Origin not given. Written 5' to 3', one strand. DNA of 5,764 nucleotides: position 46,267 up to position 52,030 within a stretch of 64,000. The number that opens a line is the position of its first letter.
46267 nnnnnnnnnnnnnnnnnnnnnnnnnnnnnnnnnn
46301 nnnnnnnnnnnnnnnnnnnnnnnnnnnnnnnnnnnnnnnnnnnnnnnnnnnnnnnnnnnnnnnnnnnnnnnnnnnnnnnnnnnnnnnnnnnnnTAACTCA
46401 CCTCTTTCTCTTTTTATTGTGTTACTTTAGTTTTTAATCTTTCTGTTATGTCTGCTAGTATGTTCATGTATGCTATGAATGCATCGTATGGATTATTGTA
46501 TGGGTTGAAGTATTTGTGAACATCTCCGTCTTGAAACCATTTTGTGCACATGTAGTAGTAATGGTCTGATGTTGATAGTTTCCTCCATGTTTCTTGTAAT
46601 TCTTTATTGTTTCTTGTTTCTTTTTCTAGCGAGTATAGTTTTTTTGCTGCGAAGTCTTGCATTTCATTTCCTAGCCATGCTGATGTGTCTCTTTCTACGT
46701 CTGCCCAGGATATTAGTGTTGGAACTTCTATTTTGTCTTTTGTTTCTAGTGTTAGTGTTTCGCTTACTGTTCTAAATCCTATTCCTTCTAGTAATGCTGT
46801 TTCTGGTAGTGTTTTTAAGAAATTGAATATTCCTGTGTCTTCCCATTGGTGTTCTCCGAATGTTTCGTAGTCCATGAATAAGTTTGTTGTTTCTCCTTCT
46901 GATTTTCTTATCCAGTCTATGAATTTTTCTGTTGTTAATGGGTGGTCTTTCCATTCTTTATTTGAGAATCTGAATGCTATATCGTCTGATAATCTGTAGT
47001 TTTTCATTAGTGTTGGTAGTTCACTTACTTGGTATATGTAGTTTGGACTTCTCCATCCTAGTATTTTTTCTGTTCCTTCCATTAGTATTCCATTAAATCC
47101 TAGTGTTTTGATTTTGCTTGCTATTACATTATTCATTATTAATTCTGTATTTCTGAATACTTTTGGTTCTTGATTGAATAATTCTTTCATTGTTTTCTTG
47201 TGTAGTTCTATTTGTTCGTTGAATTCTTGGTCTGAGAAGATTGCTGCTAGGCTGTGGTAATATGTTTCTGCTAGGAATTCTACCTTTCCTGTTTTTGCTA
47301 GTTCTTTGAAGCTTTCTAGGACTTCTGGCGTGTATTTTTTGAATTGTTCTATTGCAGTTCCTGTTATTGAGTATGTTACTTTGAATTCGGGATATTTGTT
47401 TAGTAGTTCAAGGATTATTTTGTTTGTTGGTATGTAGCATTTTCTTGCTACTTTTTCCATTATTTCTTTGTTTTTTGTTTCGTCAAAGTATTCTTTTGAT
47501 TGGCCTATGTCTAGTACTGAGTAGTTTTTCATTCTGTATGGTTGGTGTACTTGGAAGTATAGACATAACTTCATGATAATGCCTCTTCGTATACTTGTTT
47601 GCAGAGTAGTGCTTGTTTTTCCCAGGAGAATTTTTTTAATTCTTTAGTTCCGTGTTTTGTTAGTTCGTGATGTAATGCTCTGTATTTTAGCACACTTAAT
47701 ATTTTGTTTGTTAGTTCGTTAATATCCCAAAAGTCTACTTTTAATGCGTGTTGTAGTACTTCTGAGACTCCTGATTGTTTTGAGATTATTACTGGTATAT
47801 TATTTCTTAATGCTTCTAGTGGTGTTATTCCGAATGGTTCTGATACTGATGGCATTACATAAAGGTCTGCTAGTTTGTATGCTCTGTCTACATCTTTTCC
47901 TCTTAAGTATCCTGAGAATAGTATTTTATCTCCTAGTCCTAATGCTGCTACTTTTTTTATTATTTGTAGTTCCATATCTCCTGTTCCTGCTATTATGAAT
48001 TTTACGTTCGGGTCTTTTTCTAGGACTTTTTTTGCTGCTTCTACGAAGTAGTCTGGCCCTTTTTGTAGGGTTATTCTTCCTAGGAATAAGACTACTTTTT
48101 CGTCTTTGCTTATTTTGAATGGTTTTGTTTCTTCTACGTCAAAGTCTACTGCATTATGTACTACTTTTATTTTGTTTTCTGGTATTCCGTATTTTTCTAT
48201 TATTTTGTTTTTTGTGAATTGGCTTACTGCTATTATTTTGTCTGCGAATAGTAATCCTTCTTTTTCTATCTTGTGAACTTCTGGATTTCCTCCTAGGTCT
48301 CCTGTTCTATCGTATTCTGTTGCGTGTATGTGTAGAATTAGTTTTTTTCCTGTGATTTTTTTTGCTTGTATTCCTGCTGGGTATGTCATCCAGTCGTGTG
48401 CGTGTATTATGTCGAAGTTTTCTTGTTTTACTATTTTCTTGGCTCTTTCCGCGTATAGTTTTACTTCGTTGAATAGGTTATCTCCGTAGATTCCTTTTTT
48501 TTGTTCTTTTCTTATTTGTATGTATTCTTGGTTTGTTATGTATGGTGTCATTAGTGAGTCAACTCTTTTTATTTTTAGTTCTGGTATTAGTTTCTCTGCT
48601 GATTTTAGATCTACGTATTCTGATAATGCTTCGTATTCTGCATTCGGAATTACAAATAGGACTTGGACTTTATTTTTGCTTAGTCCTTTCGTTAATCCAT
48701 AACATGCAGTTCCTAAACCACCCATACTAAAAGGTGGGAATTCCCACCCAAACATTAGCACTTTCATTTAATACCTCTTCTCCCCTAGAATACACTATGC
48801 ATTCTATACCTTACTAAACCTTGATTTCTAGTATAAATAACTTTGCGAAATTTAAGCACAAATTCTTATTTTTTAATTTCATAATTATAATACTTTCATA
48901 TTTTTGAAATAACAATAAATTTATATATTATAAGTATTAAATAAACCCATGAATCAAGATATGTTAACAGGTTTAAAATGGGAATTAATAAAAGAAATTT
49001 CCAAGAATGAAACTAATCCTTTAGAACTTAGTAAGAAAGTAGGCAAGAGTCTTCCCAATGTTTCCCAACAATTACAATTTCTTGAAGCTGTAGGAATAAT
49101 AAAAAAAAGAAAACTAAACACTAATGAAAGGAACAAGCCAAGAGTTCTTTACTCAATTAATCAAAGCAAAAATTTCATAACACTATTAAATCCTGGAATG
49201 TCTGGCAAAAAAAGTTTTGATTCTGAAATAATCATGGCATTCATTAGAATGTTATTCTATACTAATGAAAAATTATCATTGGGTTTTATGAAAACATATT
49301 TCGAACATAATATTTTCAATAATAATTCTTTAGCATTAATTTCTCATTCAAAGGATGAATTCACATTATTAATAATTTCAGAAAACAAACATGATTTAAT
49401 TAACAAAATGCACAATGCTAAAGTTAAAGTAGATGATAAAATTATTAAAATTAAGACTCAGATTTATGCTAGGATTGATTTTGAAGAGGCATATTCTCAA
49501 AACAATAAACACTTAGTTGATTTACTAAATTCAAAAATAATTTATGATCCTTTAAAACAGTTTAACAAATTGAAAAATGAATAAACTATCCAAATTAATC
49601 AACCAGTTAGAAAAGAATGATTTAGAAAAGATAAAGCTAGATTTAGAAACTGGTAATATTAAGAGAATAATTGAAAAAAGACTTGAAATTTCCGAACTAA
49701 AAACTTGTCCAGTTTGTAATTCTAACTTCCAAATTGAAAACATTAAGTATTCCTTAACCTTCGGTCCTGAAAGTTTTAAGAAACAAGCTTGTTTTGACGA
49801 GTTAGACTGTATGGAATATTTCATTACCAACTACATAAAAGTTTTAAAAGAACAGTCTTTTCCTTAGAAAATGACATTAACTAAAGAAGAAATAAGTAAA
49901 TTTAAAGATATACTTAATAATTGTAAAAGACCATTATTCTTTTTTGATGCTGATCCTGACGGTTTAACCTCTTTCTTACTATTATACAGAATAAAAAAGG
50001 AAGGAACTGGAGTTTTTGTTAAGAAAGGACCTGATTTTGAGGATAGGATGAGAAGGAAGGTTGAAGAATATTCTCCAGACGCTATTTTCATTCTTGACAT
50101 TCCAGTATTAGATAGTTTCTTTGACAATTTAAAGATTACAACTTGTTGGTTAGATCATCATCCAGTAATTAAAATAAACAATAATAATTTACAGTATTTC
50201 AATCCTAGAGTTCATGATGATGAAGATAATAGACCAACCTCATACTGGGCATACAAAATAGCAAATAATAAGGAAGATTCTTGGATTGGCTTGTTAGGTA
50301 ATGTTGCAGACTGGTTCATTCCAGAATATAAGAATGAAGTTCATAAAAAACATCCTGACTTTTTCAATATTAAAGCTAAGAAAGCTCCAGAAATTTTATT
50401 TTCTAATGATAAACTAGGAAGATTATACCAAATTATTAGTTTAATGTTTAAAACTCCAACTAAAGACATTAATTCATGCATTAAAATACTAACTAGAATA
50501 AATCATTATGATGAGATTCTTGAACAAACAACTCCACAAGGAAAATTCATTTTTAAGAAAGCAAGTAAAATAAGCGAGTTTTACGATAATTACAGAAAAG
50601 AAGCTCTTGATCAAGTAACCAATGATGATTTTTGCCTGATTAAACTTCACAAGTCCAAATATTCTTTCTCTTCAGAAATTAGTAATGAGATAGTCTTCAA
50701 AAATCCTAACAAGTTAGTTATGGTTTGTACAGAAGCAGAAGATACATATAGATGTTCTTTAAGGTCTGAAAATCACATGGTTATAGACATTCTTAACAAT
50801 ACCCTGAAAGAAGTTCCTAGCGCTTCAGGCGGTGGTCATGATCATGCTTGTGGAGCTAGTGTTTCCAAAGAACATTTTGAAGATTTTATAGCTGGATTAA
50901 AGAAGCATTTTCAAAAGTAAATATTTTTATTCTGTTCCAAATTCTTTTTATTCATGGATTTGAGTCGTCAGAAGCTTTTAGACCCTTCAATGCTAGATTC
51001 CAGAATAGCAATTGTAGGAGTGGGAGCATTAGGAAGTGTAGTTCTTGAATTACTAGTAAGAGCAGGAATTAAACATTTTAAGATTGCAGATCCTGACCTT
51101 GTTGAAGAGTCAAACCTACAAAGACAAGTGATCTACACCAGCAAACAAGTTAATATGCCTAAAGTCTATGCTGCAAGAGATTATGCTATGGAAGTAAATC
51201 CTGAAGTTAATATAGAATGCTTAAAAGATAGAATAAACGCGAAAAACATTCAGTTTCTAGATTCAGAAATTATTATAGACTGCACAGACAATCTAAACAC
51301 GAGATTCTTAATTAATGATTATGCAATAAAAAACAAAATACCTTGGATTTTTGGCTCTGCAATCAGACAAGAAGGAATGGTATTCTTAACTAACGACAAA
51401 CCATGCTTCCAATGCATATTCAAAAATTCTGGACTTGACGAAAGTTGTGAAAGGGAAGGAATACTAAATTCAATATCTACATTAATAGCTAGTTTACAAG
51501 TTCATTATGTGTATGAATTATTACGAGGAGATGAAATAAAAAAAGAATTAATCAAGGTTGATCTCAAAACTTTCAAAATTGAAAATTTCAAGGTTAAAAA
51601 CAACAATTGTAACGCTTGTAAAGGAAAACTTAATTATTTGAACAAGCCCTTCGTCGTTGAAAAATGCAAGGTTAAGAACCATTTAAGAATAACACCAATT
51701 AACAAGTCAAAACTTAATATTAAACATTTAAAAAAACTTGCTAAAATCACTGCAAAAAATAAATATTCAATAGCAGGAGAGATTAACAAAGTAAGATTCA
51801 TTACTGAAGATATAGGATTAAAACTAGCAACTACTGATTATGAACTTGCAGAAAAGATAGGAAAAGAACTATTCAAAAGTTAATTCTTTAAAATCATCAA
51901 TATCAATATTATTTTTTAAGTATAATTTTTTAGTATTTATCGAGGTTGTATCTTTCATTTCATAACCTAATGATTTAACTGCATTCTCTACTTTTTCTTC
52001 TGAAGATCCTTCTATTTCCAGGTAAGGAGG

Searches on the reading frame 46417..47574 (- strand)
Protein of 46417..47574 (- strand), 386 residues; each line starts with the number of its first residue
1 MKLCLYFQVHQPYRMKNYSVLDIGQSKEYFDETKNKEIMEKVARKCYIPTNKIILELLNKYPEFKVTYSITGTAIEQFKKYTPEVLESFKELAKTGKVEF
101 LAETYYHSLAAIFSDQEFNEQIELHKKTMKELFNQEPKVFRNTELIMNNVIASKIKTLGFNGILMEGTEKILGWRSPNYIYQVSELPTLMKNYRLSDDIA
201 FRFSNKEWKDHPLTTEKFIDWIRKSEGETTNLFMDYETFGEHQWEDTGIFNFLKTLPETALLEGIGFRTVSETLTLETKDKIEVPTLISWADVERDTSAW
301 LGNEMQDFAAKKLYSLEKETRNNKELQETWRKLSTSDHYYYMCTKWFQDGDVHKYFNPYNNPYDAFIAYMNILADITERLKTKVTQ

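Call 51: search_protein_families(library=pfam, proteins=[window:46417-47574:-], max_evalue=0.001)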
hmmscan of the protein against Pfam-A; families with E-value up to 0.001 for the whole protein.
window:46417-47574:- (386 aa): 2 families
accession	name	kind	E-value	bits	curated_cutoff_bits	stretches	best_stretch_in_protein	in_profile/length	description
PF03065.20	Glyco_hydro_57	-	4.5e-77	259.6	21.2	1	5-277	2-282/291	Glycosyl hydrolase family 57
PF01522.26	Polysacc_deac_1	-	6.5e-07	29.8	23.1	1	54-161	24-122/124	Polysaccharide deacetylase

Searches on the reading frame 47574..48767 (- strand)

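Call 51: search_protein_families(library=pfam, proteins=[window:47574-48767:-], max_evalue=0.001)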
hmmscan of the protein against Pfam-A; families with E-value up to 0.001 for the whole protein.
window:47574-48767:- (398 aa): 6 families
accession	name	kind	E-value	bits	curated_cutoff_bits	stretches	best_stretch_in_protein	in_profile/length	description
PF00534.26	Glycos_transf_1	-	4.2e-38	131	26.4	1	215-375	7-171/172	Glycosyl transferases group 1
PF13692.12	Glyco_trans_1_4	-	5.7e-28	98.4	27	1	223-361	1-141/142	Glycosyl transferases group 1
PF13439.12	Glyco_transf_4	-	9.5e-26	91.3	28.5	1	15-210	1-169/170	Glycosyltransferase Family 4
PF08323.17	Glyco_transf_5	-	1.5e-21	77.6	22.7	1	2-193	1-228/239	Starch synthase catalytic domain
PF20706.3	GT4-conflict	-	2.1e-19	70.2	26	1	114-344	82-326/385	Family 4 Glycosyltransferase in conflict systems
PF13579.12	Glyco_trans_4_4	-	3.2e-12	47.5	29.7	1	16-205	1-157/158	Glycosyl transferase 4-like domain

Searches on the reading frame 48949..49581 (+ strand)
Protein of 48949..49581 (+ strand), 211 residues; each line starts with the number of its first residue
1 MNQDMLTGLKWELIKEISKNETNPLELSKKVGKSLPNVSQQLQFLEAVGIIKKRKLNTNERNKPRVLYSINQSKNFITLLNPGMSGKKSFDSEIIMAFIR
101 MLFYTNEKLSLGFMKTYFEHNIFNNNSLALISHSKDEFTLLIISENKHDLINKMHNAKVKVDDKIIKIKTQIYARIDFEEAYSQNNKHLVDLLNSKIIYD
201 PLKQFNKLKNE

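Call 51: search_protein_families(library=pfam, proteins=[window:48949-49581:+], max_evalue=0.001)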
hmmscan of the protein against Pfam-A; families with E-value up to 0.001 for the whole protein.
window:48949-49581:+ (211 aa): 3 families
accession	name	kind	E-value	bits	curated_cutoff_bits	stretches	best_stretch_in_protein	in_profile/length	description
PF25212.1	HVO_A0114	-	2.6e-08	34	27.6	1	4-68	18-81/84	HVO_A0114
PF01022.26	HTH_5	-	2.1e-05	24.7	22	1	12-53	6-47/47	Bacterial regulatory protein, arsR family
PF13412.12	HTH_24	-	0.00018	21.5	21.9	1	20-52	16-48/48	Winged helix-turn-helix DNA-binding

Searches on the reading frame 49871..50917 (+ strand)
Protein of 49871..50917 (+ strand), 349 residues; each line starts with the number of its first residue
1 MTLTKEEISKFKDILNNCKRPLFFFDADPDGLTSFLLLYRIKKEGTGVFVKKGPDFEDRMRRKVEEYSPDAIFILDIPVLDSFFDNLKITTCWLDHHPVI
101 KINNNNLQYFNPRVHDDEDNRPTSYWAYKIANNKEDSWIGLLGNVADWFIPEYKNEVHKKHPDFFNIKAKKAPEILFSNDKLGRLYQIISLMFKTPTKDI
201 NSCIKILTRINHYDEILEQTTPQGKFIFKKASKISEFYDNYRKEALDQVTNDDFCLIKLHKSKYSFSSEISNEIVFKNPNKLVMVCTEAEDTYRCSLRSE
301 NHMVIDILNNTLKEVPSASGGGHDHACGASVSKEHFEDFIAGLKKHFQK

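Call 51: search_protein_families(library=pfam, proteins=[window:49871-50917:+], max_evalue=0.001)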
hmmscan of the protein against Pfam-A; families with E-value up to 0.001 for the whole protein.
window:49871-50917:+ (349 aa): 2 families
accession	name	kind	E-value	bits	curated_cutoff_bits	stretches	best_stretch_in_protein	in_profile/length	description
PF02272.25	DHHA1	-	1.2e-07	32.6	25.9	1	269-347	20-100/102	DHHA1 domain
PF01368.27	DHH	-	6.7e-05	23.6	28.1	1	26-132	7-103/125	DHH family, N-terminal domain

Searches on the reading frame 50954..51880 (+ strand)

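Call 52: search_protein_families(library=pfam, proteins=[window:50954-51880:+], max_evalue=0.001)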
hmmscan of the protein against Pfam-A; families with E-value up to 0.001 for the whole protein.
window:50954-51880:+ (309 aa): 2 families
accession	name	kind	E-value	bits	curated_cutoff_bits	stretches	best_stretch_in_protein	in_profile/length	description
PF00899.27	ThiF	-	9.7e-59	198.8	28.1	1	14-220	19-237/238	ThiF family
PF00044.30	Gp_dh_N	-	0.00013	22.6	31.7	1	17-115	2-99/101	Glyceraldehyde 3-phosphate dehydrogenase, NAD binding domain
